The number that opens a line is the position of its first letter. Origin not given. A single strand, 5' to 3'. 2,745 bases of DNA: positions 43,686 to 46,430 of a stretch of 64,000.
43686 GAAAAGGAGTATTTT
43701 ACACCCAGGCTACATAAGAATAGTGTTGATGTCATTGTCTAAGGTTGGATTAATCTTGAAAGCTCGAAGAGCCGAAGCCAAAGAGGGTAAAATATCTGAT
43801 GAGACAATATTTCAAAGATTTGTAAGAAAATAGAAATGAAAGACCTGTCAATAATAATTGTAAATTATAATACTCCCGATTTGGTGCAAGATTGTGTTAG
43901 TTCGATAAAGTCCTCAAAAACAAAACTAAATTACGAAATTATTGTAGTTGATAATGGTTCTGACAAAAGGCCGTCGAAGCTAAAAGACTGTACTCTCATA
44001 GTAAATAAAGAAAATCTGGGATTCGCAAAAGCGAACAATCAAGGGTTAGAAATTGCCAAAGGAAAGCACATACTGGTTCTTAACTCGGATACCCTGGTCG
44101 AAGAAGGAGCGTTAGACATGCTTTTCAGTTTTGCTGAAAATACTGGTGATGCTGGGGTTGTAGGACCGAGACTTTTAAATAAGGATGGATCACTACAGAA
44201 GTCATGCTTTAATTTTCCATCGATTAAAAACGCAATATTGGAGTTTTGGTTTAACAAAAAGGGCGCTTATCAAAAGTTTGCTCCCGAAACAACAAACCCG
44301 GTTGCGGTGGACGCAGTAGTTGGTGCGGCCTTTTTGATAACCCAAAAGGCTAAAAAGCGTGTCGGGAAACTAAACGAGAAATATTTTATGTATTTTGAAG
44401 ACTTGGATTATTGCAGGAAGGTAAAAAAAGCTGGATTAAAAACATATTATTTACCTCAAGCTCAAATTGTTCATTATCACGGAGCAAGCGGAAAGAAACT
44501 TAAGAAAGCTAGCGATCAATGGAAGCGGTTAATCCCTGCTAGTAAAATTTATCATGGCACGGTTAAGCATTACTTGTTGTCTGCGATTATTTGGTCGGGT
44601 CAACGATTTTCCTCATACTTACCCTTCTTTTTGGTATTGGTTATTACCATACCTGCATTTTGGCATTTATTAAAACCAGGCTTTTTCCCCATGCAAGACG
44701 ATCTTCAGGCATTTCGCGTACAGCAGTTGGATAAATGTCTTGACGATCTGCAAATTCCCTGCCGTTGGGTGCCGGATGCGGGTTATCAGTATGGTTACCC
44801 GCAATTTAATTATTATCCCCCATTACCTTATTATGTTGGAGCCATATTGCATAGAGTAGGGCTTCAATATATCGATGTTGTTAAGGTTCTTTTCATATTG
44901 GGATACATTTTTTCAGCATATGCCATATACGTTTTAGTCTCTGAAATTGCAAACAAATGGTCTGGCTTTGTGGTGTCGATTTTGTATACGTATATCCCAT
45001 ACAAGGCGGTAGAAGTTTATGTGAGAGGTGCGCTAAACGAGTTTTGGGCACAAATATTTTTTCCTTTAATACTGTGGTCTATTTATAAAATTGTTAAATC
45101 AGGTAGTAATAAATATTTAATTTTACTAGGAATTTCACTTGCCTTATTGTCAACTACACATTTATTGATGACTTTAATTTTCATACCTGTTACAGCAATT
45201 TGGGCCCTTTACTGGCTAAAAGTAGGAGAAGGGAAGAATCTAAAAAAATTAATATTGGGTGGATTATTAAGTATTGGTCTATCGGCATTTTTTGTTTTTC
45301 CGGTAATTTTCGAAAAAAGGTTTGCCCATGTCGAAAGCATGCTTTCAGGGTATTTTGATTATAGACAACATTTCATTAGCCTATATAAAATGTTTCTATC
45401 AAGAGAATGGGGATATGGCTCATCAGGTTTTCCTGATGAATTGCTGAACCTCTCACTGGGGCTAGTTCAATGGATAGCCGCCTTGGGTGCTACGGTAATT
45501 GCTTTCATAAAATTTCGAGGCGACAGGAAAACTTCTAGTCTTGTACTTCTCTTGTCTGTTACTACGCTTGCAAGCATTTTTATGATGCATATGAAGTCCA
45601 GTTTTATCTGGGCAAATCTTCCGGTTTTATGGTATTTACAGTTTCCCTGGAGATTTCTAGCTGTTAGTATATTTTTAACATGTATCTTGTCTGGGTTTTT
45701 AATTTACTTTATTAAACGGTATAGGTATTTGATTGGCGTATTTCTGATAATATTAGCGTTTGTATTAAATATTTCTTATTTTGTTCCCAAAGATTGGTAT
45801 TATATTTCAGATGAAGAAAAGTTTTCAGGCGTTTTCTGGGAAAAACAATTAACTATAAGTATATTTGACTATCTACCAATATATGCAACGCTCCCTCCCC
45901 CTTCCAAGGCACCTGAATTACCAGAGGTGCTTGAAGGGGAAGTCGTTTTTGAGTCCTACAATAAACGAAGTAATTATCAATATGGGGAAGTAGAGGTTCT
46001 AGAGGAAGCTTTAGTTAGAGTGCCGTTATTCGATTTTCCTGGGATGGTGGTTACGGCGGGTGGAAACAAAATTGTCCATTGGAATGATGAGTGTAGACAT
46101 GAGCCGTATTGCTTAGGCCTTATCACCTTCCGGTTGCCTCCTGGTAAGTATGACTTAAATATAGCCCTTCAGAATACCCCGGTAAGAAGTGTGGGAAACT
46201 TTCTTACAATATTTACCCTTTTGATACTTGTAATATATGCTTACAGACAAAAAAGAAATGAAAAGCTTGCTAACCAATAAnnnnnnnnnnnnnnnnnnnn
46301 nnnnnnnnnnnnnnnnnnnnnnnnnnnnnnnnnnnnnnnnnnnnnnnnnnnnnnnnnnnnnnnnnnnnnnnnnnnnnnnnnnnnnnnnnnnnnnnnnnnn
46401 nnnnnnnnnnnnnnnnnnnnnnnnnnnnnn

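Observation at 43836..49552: Tandem amplification of a second GT-C-like family with signature '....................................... ... (D/S)REWGYG(A/S)S.PG ... FPWRFL'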

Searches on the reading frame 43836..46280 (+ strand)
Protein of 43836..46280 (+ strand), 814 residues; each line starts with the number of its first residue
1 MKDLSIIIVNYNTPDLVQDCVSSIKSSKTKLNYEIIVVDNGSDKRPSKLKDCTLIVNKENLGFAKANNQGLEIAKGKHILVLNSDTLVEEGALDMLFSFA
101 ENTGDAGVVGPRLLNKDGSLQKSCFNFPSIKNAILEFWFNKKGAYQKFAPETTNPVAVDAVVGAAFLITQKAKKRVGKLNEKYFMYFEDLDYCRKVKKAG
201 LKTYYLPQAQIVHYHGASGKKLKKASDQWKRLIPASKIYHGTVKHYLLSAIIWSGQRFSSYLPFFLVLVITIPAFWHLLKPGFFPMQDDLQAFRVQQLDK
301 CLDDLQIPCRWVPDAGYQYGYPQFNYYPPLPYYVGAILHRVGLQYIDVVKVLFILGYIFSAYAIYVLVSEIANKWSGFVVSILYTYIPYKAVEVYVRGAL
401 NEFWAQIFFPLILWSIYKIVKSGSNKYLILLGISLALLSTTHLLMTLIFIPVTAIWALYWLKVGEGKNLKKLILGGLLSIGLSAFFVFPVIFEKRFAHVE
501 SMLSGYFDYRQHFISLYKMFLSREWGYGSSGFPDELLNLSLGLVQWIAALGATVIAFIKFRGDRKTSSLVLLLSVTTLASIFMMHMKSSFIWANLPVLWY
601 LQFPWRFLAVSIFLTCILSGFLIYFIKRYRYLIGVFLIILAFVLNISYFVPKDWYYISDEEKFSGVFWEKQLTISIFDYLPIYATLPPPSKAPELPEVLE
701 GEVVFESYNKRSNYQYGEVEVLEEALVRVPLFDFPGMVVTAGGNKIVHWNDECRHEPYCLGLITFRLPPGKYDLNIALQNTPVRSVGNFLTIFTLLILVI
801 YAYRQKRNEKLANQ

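Call 5: search_protein_families(library=pfam, proteins=[window:43836-46280:+], max_evalue=0.1)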
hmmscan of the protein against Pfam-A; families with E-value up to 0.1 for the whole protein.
window:43836-46280:+ (814 aa): 7 families
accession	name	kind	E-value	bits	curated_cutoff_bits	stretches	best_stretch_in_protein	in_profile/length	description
PF00535.33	Glycos_transf_2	-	1.2e-22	81.1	23.3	1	5-122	1-125/168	Glycosyl transferase family 2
PF13641.12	Glyco_tranf_2_3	-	9.7e-16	58.9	27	1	4-226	3-224/230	Glycosyltransferase like family 2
PF10131.15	PTPS_related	-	1.1e-06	27.8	26.4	1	324-643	1-301/621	6-pyruvoyl-tetrahydropterin synthase related domain; membrane protein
PF13712.12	Glyco_tranf_2_5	-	3.2e-06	27.5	27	1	59-230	37-203/210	Glycosyltransferase like family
PF13632.12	Glyco_trans_2_3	-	6.4e-05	23.3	27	1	78-273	1-179/198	Glycosyl transferase family group 2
PF13231.12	PMT_2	-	0.00046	20.9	26.1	1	328-485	3-154/160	Dolichyl-phosphate-mannose-protein mannosyltransferase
PF10111.15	Glyco_tranf_2_2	-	0.042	13.8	27.3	1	7-96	3-102/276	Glycosyltransferase like family 2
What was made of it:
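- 44601..46280 (+): B1, PF10131 GT-C module (aa ~256-814); putative catalytic Asp288 at nt 44697-44699. PF10131 hit at 27.8 bits (cut-off 26.4) (call 5).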

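Call 6: search_protein_families(library=ncbifam, proteins=[window:43836-46280:+], max_evalue=0.1)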
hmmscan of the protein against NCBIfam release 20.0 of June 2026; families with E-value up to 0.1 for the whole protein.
window:43836-46280:+ (814 aa): 15 families
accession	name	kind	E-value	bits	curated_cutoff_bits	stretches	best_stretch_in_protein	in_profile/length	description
TIGR01556.1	rhamnosyltran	subfamily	1.6e-17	63.6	200.55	1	23-222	13-209/281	rhamnosyltransferase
TIGR03965.1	mycofact_glyco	equivalog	4.8e-14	52.1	280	1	2-216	74-283/467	mycofactocin biosynthesis glycosyltransferase MftF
TIGR03937.1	PgaC_IcaA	equivalog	3e-10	39.6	422.3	1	3-209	46-246/407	poly-beta-1,6-N-acetyl-D-glucosamine synthase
NF041875.1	EPS_EpsD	equivalog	4.6e-10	39.4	370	1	4-215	1-208/325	exopolysaccharide biosynthesis glycosyltransferase EpsD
NF007482.0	PRK10073.1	equivalog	3.5e-09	36.1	423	1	3-102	7-112/334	glycosyltransferase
NF047683.1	TeichurnBiosyTuaG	equivalog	5e-09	36.2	400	1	4-121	8-133/252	teichuronic acid biosynthesis protein TuaG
TIGR04283.1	glyco_like_mftF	equivalog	2.1e-08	34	182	1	4-102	1-99/221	TIGR04283 family arsenosugar biosynthesis glycosyltransferase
NF050050.1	ProtGlycPglI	equivalog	1.4e-07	31.2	500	1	2-122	2-129/306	GalNAc(5)-diNAcBac-PP-undecaprenol beta-1,3-glucosyltransferase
TIGR04009.1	wcaE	equivalog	7.9e-07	28.6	369.2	1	4-116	3-123/248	colanic acid biosynthesis glycosyltransferase WcaE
NF038302.1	EPS_HpsE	equivalog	9.1e-07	28.1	300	1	3-214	2-223/307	hormogonium polysaccharide biosynthesis glycosyltransferase HpsE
NF038299.1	EPS_HpsN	equivalog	1.6e-05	24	425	1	4-219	3-226/317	hormogonium polysaccharide biosynthesis glycosyltransferase HpsN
NF053739.1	GlytfEpsEBac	equivalog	0.00018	20.6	450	1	4-118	3-125/265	glycosyltransferase EpsE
NF041394.1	GtaseAglG_Halo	equivalog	0.00051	19.4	440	1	4-110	3-116/304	glucosyl-dolichyl phosphate glucuronosyltransferase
NF050113.1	gal_furan_GlfT1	equivalog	0.0011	18.4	330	1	7-218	4-211/290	galactofuranosyltransferase GlfT1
TIGR04242.1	nodulat_NodC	equivalog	0.0013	17.8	550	1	5-97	51-153/395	chitooligosaccharide synthase NodC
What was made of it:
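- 43836..44600 (+): B1, N-terminal cytoplasmic GT2 (GT-A fold) domain, aa 1-255, fused to the GT-C module. PF00535 hit at 81 bits, aa 5-122, and a weak match to the rhamnosyltransferase subfamily TIGR01556 (calls 5, 6).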
